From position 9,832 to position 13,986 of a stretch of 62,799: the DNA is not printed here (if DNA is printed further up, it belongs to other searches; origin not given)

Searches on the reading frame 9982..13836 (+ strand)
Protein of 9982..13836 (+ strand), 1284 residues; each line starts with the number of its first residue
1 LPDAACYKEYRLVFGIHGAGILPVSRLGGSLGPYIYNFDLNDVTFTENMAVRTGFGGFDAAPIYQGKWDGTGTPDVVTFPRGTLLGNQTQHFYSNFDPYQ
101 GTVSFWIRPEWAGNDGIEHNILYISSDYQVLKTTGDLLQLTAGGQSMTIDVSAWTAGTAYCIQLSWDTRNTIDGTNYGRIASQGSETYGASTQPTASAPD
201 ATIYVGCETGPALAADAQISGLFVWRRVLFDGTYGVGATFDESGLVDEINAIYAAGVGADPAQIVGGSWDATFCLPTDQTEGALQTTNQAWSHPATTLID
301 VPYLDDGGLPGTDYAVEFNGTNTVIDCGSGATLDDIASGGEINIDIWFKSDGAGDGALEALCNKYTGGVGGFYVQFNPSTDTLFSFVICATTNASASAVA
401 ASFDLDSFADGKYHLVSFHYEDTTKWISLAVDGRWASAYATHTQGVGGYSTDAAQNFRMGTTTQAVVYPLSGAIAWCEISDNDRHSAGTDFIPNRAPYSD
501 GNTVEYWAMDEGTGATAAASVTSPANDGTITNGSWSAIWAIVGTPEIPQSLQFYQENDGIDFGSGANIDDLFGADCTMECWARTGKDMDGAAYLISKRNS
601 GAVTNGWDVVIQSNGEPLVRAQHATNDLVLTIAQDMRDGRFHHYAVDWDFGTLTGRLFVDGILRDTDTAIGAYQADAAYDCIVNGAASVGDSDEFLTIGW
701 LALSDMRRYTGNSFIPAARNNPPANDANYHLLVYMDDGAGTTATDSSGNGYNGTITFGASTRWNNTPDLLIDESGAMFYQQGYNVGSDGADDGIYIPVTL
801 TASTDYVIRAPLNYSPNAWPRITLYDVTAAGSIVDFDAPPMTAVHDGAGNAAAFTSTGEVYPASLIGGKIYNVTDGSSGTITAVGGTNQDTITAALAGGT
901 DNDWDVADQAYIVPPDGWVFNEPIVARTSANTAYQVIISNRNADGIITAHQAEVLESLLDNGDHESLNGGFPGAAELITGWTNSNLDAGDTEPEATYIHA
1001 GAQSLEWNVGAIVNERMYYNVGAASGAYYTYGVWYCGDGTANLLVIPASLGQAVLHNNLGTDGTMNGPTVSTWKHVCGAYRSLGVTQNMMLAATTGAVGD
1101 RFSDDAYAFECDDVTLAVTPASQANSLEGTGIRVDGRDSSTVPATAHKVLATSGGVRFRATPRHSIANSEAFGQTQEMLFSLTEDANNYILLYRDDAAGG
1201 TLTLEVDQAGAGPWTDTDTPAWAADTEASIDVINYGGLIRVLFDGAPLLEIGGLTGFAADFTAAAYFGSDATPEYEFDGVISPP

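Call 10: search_protein_families(library=phrogs, proteins=[window:9982-13836:+], max_evalue=0.01)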
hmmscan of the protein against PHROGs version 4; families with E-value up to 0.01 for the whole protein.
window:9982-13836:+ (1284 aa): 0 families

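Call 11: search_protein_families(library=pfam, proteins=[window:9982-13836:+], max_evalue=0.01)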
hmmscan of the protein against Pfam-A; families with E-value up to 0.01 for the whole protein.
window:9982-13836:+ (1284 aa): 1 family
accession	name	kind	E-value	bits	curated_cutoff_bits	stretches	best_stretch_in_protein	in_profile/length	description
PF02210.31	Laminin_G_2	-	0.0055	17.6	22.9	0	405-444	47-84/126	Laminin G domain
